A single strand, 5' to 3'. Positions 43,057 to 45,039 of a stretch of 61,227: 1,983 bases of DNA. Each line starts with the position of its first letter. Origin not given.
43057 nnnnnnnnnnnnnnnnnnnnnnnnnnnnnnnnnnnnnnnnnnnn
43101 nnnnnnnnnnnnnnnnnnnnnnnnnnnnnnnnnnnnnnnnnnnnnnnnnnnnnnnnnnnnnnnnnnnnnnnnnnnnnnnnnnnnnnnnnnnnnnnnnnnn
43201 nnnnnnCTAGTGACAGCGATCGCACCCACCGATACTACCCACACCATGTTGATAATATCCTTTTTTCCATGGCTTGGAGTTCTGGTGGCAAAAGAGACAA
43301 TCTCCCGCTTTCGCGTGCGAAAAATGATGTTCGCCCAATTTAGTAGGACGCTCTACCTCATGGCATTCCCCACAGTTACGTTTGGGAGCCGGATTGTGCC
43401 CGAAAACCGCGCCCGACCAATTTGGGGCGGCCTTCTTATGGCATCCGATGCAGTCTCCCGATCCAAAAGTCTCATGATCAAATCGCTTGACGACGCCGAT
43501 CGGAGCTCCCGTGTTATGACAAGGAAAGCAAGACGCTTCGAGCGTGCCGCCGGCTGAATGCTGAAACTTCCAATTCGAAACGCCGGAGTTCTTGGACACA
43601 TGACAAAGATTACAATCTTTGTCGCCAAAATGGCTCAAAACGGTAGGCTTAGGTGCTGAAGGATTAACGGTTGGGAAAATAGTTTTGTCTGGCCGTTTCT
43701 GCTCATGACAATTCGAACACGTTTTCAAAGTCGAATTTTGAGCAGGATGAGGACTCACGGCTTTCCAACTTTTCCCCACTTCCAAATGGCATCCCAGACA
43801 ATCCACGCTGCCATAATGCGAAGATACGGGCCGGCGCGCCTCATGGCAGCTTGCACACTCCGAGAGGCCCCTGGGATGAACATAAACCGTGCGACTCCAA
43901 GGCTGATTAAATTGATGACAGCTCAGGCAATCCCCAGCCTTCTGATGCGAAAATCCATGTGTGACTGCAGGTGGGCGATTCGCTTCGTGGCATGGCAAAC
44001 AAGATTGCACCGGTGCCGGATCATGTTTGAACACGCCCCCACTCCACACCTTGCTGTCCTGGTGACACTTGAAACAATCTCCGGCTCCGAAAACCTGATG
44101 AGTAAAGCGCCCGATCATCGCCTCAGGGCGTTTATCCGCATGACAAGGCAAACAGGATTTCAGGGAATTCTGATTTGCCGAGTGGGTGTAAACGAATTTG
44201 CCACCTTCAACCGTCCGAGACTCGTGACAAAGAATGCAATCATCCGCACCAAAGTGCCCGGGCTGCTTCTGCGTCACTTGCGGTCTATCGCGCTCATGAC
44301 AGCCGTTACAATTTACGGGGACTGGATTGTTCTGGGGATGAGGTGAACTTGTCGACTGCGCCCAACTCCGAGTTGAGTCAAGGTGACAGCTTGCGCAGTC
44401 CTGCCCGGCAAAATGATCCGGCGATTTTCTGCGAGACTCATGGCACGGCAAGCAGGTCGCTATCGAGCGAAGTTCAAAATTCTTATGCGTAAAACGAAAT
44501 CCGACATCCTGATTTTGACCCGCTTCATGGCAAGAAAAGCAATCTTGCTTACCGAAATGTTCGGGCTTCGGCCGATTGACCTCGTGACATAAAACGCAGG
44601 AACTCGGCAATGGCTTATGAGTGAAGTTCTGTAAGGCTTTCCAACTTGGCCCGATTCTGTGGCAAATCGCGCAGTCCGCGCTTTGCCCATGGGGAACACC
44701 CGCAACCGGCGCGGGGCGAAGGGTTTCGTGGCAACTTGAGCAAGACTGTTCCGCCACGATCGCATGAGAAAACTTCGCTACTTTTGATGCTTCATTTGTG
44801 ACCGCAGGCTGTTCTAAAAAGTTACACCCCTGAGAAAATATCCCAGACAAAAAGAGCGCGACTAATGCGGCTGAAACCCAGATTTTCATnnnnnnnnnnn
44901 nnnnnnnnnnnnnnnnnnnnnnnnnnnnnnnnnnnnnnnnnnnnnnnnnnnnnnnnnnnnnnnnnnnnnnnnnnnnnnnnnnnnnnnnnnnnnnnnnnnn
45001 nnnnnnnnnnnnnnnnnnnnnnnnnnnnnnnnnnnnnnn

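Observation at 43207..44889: A 21-haem cytochrome built from ten tandem dihaem modules, ending exactly on a CxxCH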

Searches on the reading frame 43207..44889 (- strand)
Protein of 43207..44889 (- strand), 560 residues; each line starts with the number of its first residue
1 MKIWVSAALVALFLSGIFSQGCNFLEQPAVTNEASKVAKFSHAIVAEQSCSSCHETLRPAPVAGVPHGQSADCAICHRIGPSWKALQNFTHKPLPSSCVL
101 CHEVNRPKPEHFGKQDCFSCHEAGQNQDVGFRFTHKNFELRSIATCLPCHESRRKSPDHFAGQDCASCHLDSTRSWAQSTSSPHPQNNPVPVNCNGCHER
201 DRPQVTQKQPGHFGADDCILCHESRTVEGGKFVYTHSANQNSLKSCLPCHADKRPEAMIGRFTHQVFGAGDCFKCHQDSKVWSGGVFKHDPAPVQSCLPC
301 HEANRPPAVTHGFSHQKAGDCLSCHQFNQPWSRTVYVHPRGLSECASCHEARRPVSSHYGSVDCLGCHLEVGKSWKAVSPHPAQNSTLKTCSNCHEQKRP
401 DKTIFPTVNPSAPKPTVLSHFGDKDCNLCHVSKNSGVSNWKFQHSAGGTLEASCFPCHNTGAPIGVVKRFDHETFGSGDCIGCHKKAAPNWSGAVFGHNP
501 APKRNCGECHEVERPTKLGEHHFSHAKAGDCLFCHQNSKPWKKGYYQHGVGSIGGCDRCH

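Call 4: search_protein_families(library=pfam, proteins=[window:43207-44889:-], max_evalue=0.1)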
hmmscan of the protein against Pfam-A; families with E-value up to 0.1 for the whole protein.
window:43207-44889:- (560 aa): 6 families
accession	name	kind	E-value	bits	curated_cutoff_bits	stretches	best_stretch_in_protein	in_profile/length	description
PF14522.11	Cytochrome_C7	-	2.3e-20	72.6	24.8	3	442-511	3-67/67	Cytochrome c7 and related cytochrome c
PF02085.21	Cytochrom_CIII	-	2.7e-18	66.6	22.9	4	31-121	12-101/101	Class III cytochrome C family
PF09699.15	Paired_CXXCH_1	-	2.1e-16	59.8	20.6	3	472-513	1-39/41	Doubled CXXCH motif (Paired_CXXCH_1)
PF14537.11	Cytochrom_c3_2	-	4.8e-15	56.2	25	3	144-202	7-68/79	Cytochrome c3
PF22113.1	Mtrc-MtrF_II-IV_dom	-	7.6e-10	39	30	0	43-153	2-130/176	Outer membrane cytochrome MtrC/MtrF-like, domains II/IV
PF22678.1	Cytochrom_c_NrfB-like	-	0.0028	18.5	27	1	37-101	19-89/89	Cytochrome c-type protein NrfB-like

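Call 5: find_homologous_proteins(query=window:43207-44889:-)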
Query window:43207-44889:- (560 aa): 71 proteins with E <= 0.001 among 5692 candidates.
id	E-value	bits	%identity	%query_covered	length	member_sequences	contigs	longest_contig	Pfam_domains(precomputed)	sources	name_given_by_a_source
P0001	0.0e+0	1354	100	100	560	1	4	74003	PF09699.16,PF14537.12,PF02085.22,PF14522.12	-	-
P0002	2.7e-182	626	37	93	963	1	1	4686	PF09699.16,PF14537.12,PF02085.22,PF14522.12,PF22113.2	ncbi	-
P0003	1.7e-146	508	38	91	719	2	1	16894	PF09699.16,PF14537.12,PF02085.22,PF14522.12,PF22113.2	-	-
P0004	3.6e-144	500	39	89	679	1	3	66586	PF09699.16,PF14537.12,PF02085.22,PF14522.12,PF22113.2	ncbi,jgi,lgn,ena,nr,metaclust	ncbi:MAG: hypothetical protein A2X94_12990 [Bdellovibrionales bacterium GWB1_55_8]|nr:MAG: hypotheti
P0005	2.0e-142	494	41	92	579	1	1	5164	PF09699.16,PF14537.12,PF02085.22,PF14522.12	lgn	-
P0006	1.3e-134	468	40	93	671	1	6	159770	PF09699.16,PF14537.12,PF02085.22,PF14522.12,PF22113.2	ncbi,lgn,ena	-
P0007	2.0e-97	346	39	77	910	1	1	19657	PF09699.16,PF14537.12,PF07603.18,PF02085.22,PF14522.12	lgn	-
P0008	5.8e-96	341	35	84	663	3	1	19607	PF09699.16,PF14537.12,PF02085.22,PF14522.12,PF22113.2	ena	-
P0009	6.0e-85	304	38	81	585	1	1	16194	PF09699.16,PF14537.12,PF02085.22,PF14522.12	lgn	-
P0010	2.4e-84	302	39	64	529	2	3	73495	PF09699.16,PF14537.12,PF02085.22,PF14522.12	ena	-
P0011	4.1e-80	288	33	93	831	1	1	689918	PF09699.16,PF14537.12,PF22678.2,PF02085.22,PF14522.12,PF22113.2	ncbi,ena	-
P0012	5.0e-77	278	31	96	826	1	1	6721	PF09699.16,PF14537.12,PF02085.22,PF14522.12,PF22113.2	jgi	jgi:hypothetical protein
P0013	7.5e-76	274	31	85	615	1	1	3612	PF09699.16,PF14537.12,PF02085.22,PF14522.12,PF22113.2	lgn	-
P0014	3.6e-73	265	31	91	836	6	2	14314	PF09699.16,PF14537.12,PF14600.12,PF02085.22,PF14522.12,PF22113.2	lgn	-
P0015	7.1e-69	251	32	96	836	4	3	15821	PF09699.16,PF14537.12,PF22678.2,PF14600.12,PF02085.22,PF14522.12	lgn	-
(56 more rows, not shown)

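Call 6: search_protein_families(library=ncbifam, proteins=[window:43207-44889:-], max_evalue=0.1)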
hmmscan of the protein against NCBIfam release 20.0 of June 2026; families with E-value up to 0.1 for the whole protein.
window:43207-44889:- (560 aa): 8 families
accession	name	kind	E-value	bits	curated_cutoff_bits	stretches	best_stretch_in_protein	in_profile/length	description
TIGR03508.1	decahem_SO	subfamily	7.9e-17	61.6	192.2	2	114-303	34-198/258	DmsE family decaheme c-type cytochrome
NF045713.1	CxxCH_16_HmcA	equivalog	3.9e-08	32.3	400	1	45-129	172-260/541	sulfate respiration complex hexadecaheme cytochrome HmcA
TIGR03507.1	decahem_SO1788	subfamily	1.8e-07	30.1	209.3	2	338-400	239-307/672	OmcA/MtrC family decaheme c-type cytochrome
TIGR03153.1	cytochr_NrfH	equivalog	7.1e-05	22.9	134.2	2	388-511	28-134/138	cytochrome c nitrite reductase small subunit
NF008659.0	PRK11659.1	equivalog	0.0001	22.1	184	1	37-110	96-175/188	cytochrome c nitrite reductase pentaheme subunit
TIGR03146.1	cyt_nit_nrfB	equivalog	0.00036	20.9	166.6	1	37-103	74-142/145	cytochrome c nitrite reductase pentaheme subunit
NF043011.1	CytC7_Geobact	equivalog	0.022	15.2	120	0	229-280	30-78/89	cytochrome c7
NF047727.1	4hemeCytCCctA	equivalog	0.023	14.9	180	0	343-399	38-91/109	tetraheme c-type cytochrome CctA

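Call 12: search_solved_structures(query=window:43207-44889:-, max_evalue=1, show_alignments=2)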
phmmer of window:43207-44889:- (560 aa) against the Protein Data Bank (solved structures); distinct sequences matched with E-value up to 1: 1.
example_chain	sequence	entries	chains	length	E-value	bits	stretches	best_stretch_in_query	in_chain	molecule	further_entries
2ozy_A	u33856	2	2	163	0.005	18.8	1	47-110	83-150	Cytochrome c-type protein nrfB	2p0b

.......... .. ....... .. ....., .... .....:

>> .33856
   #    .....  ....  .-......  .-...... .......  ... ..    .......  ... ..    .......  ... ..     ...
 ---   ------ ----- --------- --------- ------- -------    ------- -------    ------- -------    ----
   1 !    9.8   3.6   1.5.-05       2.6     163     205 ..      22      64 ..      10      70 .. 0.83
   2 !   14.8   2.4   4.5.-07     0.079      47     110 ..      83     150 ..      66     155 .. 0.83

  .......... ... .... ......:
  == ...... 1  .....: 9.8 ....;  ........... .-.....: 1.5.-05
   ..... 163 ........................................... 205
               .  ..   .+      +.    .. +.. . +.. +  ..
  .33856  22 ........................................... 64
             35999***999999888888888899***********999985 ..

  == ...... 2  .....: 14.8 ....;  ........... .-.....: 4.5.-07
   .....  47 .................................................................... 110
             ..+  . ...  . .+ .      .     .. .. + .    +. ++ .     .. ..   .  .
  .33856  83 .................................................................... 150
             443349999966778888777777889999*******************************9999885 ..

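Call 15: find_encoding_contigs(protein=P0004, flank=6000, max_places=2)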
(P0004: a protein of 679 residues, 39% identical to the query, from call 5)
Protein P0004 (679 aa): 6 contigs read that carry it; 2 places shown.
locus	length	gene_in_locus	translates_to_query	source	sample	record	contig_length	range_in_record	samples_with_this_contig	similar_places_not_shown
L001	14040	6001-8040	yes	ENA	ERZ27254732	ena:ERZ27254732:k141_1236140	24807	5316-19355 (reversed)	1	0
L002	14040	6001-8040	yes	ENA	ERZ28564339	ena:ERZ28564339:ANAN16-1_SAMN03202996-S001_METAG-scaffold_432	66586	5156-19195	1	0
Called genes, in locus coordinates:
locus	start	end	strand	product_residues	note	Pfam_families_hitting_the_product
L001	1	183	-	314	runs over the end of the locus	PF19300:BPD_transp_1_N, PF00528:BPD_transp_1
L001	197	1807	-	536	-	PF00496:SBP_bac_5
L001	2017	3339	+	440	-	PF05195:AMP_N, PF00557:Peptidase_M24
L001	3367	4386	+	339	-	PF01207:Dus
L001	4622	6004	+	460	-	PF12837:Fer4_6 (weak), PF12838:Fer4_7 (weak), PF13187:Fer4_9 (weak), PF13237:Fer4_10, PF14697:Fer4_21 (weak), PF07992:Pyr_redox_2, PF13738:Pyr_redox_3, PF00070:Pyr_redox (weak), +11 more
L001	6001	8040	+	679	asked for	PF02085:Cytochrom_CIII (faint), PF09699:Paired_CXXCH_1 (faint), PF14522:Cytochrome_C7 (faint), PF14537:Cytochrom_c3_2 (faint), PF22113:Mtrc-MtrF_II-IV_dom (weak)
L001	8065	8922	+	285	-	-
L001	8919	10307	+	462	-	-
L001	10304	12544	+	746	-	PF02085:Cytochrom_CIII (faint), PF22113:Mtrc-MtrF_II-IV_dom (faint), PF14522:Cytochrome_C7 (faint), PF14537:Cytochrom_c3_2 (faint)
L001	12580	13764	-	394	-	PF03372:Exo_endo_phos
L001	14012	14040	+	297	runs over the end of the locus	PF05681:Fumerase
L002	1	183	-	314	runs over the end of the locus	PF19300:BPD_transp_1_N, PF00528:BPD_transp_1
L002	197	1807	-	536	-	PF00496:SBP_bac_5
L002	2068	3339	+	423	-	PF05195:AMP_N, PF00557:Peptidase_M24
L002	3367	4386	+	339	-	PF01207:Dus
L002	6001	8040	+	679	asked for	PF02085:Cytochrom_CIII (faint), PF09699:Paired_CXXCH_1 (faint), PF14522:Cytochrome_C7 (faint), PF14537:Cytochrom_c3_2 (faint), PF22113:Mtrc-MtrF_II-IV_dom (weak)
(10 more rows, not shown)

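Call 16: find_encoding_contigs(protein=P0006, flank=6000, max_places=2)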
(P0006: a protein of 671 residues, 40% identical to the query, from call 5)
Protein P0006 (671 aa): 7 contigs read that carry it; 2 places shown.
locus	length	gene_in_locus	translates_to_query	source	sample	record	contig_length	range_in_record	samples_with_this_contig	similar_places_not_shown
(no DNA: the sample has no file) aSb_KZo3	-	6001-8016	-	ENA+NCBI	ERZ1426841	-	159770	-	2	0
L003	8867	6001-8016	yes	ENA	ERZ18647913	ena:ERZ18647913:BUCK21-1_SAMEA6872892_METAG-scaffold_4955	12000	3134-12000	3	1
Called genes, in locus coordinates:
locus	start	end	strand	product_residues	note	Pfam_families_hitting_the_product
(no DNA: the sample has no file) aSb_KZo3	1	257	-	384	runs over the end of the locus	PF00155:Aminotran_1_2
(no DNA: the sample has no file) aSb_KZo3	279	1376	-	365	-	PF01264:Chorismate_synt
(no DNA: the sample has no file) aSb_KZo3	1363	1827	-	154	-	PF01220:DHquinase_II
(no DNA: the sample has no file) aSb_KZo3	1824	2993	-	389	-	PF01761:DHQ_synthase, PF24621:DHQS_C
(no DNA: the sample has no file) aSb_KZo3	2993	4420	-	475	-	PF08501:Shikimate_dh_N, PF01488:Shikimate_DH (faint), PF01202:SKI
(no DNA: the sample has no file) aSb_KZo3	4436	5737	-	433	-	PF00275:EPSP_synthase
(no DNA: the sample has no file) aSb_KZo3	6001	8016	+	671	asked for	PF02085:Cytochrom_CIII (faint), PF14522:Cytochrome_C7 (faint), PF09699:Paired_CXXCH_1 (faint), PF14537:Cytochrom_c3_2 (faint), PF22113:Mtrc-MtrF_II-IV_dom (faint)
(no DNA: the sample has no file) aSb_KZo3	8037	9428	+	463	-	PF12838:Fer4_7 (faint), PF12837:Fer4_6 (weak), PF13237:Fer4_10, PF14697:Fer4_21 (weak), PF07992:Pyr_redox_2, PF13738:Pyr_redox_3, PF13434:Lys_Orn_oxgnase (weak), PF00070:Pyr_redox (weak), +10 more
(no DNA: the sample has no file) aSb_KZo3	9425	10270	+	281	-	-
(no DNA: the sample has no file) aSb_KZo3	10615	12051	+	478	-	-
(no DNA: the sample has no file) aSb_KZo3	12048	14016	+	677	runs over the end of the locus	PF02085:Cytochrom_CIII (faint), PF14522:Cytochrome_C7 (faint), PF22113:Mtrc-MtrF_II-IV_dom (faint), PF14537:Cytochrom_c3_2 (weak)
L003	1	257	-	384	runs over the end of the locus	PF00155:Aminotran_1_2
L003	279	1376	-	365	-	PF01264:Chorismate_synt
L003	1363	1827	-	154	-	PF01220:DHquinase_II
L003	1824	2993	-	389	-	PF01761:DHQ_synthase, PF24621:DHQS_C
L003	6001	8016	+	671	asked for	PF02085:Cytochrom_CIII (faint), PF14522:Cytochrome_C7 (faint), PF09699:Paired_CXXCH_1 (faint), PF14537:Cytochrom_c3_2 (faint), PF22113:Mtrc-MtrF_II-IV_dom (faint)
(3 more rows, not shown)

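Call 23: predict_structure(alignment_id=A1)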
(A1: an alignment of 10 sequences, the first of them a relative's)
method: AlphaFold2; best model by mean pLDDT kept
length: 560 residues; sequences in the alignment: 10
mean_pLDDT: 38.0   pTM: 0.17
mean pLDDT of the five models: 38.0, 36.2, 34.3, 33.3, 31.6
residues with pLDDT >= 90: 0; 70-90: 0; 50-70: 6; < 50: 554
segments of 3 or more residues with pLDDT < 50: 1-4, 12-471, 473-560
pLDDT, mean of each block of 10 residues (from residue 1): 50 43 31 32 36 41 38 37 36 39 36 38 34 40 44 40 39 35 32 37 35 38 37 39 40 37 31 34 29 40 43 41 39 34 39 39 39 35 37 40 40 40 39 37 37 38 43 43 35 35 42 43 43 42 32 35
secondary structure, 60 per line:
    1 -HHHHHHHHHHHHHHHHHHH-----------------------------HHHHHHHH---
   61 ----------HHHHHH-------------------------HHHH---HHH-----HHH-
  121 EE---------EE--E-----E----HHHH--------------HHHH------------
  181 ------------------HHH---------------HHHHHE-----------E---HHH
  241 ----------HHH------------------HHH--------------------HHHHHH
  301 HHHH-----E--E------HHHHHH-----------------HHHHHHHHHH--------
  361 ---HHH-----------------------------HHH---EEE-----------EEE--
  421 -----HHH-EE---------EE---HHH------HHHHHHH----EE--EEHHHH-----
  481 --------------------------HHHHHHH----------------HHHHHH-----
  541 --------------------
elements in order: H2-20 H50-57 H71-76 H102-105 H147-150 H165-168 H217-221 H295-304 H320-325 H343-352 E402-404 E416-418 H455-461 H472-475 H507-513 H530-535

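Call 37: find_related_loci(query=A1, collection=genome_contigs, flank=6000)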
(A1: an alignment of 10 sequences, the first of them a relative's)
Query A1 (560 aa) in genome_contigs; peptide patterns used: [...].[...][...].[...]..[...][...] (x = any residue, [..] = any of these).
33 stretches matched a pattern; 3 encode a relative of the query (tblastn E <= 1e-3); 3 distinct loci.
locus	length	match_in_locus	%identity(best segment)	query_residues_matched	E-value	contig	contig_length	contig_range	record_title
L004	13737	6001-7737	40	30-560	3e-125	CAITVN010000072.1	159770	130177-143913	MAG: Oligoflexia bacterium isolate LJ_bin-4497 genome assembly, contig: bin-4497:072/244, whole genome shotgun sequence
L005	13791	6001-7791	39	17-535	3e-109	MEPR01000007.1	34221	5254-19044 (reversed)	MAG: Bdellovibrionales bacterium GWB1_55_8 gwb1_scaffold_1204, whole genome shotgun sequence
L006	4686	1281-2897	37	9-536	2e-94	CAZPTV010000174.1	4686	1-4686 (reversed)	MAG TPA_asm: uncultured Bacteriovoracaceae bacterium isolate SRP173033_co2_230 genome assembly, contig: NODE_14459_lengt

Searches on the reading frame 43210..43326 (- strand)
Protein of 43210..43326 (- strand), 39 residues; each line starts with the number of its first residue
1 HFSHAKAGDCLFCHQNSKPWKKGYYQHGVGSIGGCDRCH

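Call 32: search_protein_families(library=pfam, proteins=[window:43210-43326:-], max_evalue=1)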
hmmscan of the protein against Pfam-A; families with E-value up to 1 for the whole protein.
seq(39 aa): 2 families
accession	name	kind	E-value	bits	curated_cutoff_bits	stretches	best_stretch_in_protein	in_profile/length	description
PF14522.11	Cytochrome_C7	-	0.019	15.2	24.8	1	3-39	7-48/67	Cytochrome c7 and related cytochrome c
PF09699.15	Paired_CXXCH_1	-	0.14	12.3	20.6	1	5-17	4-16/41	Doubled CXXCH motif (Paired_CXXCH_1)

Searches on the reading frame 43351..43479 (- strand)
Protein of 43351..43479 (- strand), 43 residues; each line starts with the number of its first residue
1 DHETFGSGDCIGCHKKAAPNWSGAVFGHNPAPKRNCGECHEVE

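Call 32: search_protein_families(library=pfam, proteins=[window:43351-43479:-], max_evalue=1)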
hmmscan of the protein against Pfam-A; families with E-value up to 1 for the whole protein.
seq(43 aa): 4 families
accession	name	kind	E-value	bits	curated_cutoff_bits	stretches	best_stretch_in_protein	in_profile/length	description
PF09699.15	Paired_CXXCH_1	-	6.9e-05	22.9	20.6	1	2-41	1-37/41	Doubled CXXCH motif (Paired_CXXCH_1)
PF14522.11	Cytochrome_C7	-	0.0022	18.2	24.8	1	8-40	14-66/67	Cytochrome c7 and related cytochrome c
PF02085.21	Cytochrom_CIII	-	0.011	16.5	22.9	1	3-40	71-101/101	Class III cytochrome C family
PF18509.6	MCR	-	0.26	11.3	30.4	0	8-14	18-24/30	Magnetochrome domain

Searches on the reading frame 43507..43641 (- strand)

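Call 32: search_protein_families(library=pfam, proteins=[window:43507-43641:-], max_evalue=1)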
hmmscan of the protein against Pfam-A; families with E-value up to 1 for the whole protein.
seq(45 aa): 4 families
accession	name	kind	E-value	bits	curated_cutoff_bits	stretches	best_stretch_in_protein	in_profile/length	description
PF14522.11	Cytochrome_C7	-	0.018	15.3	24.8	1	4-43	8-49/67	Cytochrome c7 and related cytochrome c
PF22113.1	Mtrc-MtrF_II-IV_dom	-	0.074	13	30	1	8-43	82-128/176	Outer membrane cytochrome MtrC/MtrF-like, domains II/IV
PF09699.15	Paired_CXXCH_1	-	0.084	13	20.6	1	6-44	5-38/41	Doubled CXXCH motif (Paired_CXXCH_1)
PF18275.7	His_Me_b4a2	-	0.11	12.9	25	1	5-25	9-29/52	His-Me finger endonuclease beta4-alpha2 domain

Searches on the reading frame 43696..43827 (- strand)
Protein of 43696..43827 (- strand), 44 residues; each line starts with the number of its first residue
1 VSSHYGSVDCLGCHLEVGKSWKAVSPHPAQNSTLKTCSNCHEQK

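Call 32: search_protein_families(library=pfam, proteins=[window:43696-43827:-], max_evalue=1)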
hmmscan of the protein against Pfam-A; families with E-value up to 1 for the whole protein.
seq(44 aa): 9 families
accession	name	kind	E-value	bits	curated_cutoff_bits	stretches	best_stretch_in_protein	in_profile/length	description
PF14522.11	Cytochrome_C7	-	0.0016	18.6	24.8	1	4-44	8-51/67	Cytochrome c7 and related cytochrome c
PF09699.15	Paired_CXXCH_1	-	0.011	15.9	20.6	1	9-44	8-39/41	Doubled CXXCH motif (Paired_CXXCH_1)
PF24419.1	Cupin_NOL9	-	0.018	15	27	1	5-43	35-73/152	Polynucleotide 5'-hydroxyl-kinase NOL9, N-terminal domain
PF03226.21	Yippee-Mis18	-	0.063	13.9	26.6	1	2-28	53-79/108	Yippee zinc-binding/DNA-binding /Mis18, centromere assembly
PF14939.11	DCAF15_WD40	-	0.063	13.4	23.9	1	7-34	162-189/213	DDB1-and CUL4-substrate receptor 15, WD repeat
PF14537.11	Cytochrom_c3_2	-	0.073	14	25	1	4-41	54-78/79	Cytochrome c3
PF02335.20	Cytochrom_C552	-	0.11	11.8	24.1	1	7-44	244-285/438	Cytochrome c552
PF18509.6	MCR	-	0.48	10.5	30.4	0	23-42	7-25/30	Magnetochrome domain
PF16694.10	Cytochrome_P460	-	0.69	10.7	27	0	27-43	100-116/125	Cytochrome P460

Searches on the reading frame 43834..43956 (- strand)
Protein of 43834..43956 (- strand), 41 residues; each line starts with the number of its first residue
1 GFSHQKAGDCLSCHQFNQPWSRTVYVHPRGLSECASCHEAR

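Call 32: search_protein_families(library=pfam, proteins=[window:43834-43956:-], max_evalue=1)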
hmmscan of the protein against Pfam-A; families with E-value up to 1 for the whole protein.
seq(41 aa): 8 families
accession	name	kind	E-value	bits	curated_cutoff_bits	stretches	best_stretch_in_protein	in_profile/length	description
PF14537.11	Cytochrom_c3_2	-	0.0082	17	25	1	4-40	2-35/79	Cytochrome c3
PF18509.6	MCR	-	0.012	15.6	30.4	1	4-16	11-26/30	Magnetochrome domain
PF12511.13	DUF3716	-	0.015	15.7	22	1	7-38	12-48/59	Protein of unknown function (DUF3716)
PF09699.15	Paired_CXXCH_1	-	0.015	15.4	20.6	1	6-40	5-38/41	Doubled CXXCH motif (Paired_CXXCH_1)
PF22678.1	Cytochrom_c_NrfB-like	-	0.061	14.2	27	1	4-39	30-66/89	Cytochrome c-type protein NrfB-like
PF14522.11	Cytochrome_C7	-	0.072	13.4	24.8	1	4-39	8-49/67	Cytochrome c7 and related cytochrome c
PF18073.7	Zn_ribbon_LapB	-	0.11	12.7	25.7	1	3-18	10-25/28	Rubredoxin metal binding domain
PF07627.16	PSCyt3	-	0.53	11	27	0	4-20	65-81/98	Protein of unknown function (DUF1588)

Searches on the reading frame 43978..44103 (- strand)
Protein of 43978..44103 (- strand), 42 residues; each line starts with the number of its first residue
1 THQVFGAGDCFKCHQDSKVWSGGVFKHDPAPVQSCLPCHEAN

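Call 32: search_protein_families(library=pfam, proteins=[window:43978-44103:-], max_evalue=1)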
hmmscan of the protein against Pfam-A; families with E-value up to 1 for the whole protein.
seq(42 aa): 6 families
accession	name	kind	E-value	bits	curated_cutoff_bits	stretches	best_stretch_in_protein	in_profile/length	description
PF09699.15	Paired_CXXCH_1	-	7e-05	22.9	20.6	1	2-41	1-38/41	Doubled CXXCH motif (Paired_CXXCH_1)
PF14522.11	Cytochrome_C7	-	0.0068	16.6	24.8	1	7-40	13-49/67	Cytochrome c7 and related cytochrome c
PF22113.1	Mtrc-MtrF_II-IV_dom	-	0.015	15.2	30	1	6-41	5-37/176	Outer membrane cytochrome MtrC/MtrF-like, domains II/IV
PF20120.5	DUF6510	-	0.018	15.4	26.4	1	8-40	27-59/86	Family of unknown function (DUF6510)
PF25313.1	BRWD_AD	-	0.059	13.5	40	1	3-30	3-30/72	BRWD/PHIP ancillary domain-like domain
PF16694.10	Cytochrome_P460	-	0.52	11.1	27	0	8-18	108-118/125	Cytochrome P460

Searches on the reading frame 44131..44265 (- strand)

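Call 32: search_protein_families(library=pfam, proteins=[window:44131-44265:-], max_evalue=1)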
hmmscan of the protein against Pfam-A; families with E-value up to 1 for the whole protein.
seq(45 aa): 5 families
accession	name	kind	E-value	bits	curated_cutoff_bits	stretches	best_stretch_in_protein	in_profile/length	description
PF09699.15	Paired_CXXCH_1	-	0.0019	18.3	20.6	1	6-45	5-39/41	Doubled CXXCH motif (Paired_CXXCH_1)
PF14522.11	Cytochrome_C7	-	0.0032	17.7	24.8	1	6-45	10-51/67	Cytochrome c7 and related cytochrome c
PF02085.21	Cytochrom_CIII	-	0.0085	16.9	22.9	1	8-44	47-84/101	Class III cytochrome C family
PF22113.1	Mtrc-MtrF_II-IV_dom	-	0.016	15.1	30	1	8-44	7-37/176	Outer membrane cytochrome MtrC/MtrF-like, domains II/IV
PF11845.13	Tll0287-like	-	0.35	11.8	24.1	1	20-45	86-111/144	Tll0287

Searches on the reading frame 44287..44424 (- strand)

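Call 32: search_protein_families(library=pfam, proteins=[window:44287-44424:-], max_evalue=1)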
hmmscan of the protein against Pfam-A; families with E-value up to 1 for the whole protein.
seq(46 aa): 7 families
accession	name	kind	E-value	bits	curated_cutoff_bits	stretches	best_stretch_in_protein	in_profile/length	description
PF14522.11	Cytochrome_C7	-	0.002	18.3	24.8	1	6-44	10-49/67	Cytochrome c7 and related cytochrome c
PF14537.11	Cytochrom_c3_2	-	0.0025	18.7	25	1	6-44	25-65/79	Cytochrome c3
PF09699.15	Paired_CXXCH_1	-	0.0097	16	20.6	1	5-45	4-38/41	Doubled CXXCH motif (Paired_CXXCH_1)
PF03264.19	Cytochrom_NNT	-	0.039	14.1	24.1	1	10-43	39-72/174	NapC/NirT cytochrome c family, N-terminal region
PF14599.11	zinc_ribbon_6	-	0.13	12.7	27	0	26-45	19-38/59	Zinc-ribbon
PF13435.11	Cytochrome_C554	-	0.65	11.4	20.8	0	8-43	49-83/84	Cytochrome c554 and c-prime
PF09086.16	DUF1924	-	0.94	10.3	22.5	0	8-25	27-44/96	Domain of unknown function (DUF1924)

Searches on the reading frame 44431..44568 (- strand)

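Call 32: search_protein_families(library=pfam, proteins=[window:44431-44568:-], max_evalue=1)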
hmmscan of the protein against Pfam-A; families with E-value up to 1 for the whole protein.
seq(46 aa): 10 families
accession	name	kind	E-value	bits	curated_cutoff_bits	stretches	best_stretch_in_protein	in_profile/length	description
PF13435.11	Cytochrome_C554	-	0.0019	19.6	20.8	1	6-43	47-83/84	Cytochrome c554 and c-prime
PF14522.11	Cytochrome_C7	-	0.0055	16.9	24.8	1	4-45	8-50/67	Cytochrome c7 and related cytochrome c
PF09699.15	Paired_CXXCH_1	-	0.0081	16.3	20.6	1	6-45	5-38/41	Doubled CXXCH motif (Paired_CXXCH_1)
PF24292.1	DUF7479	-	0.039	14.5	27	1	9-43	4-37/60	Domain of unknown function (DUF7479)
PF16694.10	Cytochrome_P460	-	0.072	13.9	27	1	7-24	107-124/125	Cytochrome P460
PF14537.11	Cytochrom_c3_2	-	0.075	13.9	25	1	7-44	26-65/79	Cytochrome c3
PF02085.21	Cytochrom_CIII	-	0.089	13.6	22.9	1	8-45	47-84/101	Class III cytochrome C family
PF22113.1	Mtrc-MtrF_II-IV_dom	-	0.089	12.7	30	1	9-44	8-128/176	Outer membrane cytochrome MtrC/MtrF-like, domains II/IV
PF13442.11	Cytochrome_CBB3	-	0.17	12.7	27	1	7-20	11-24/68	Cytochrome C oxidase, cbb3-type, subunit III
PF07635.16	PSCyt1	-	0.96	10.5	22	0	10-31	1-21/59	Planctomycete cytochrome C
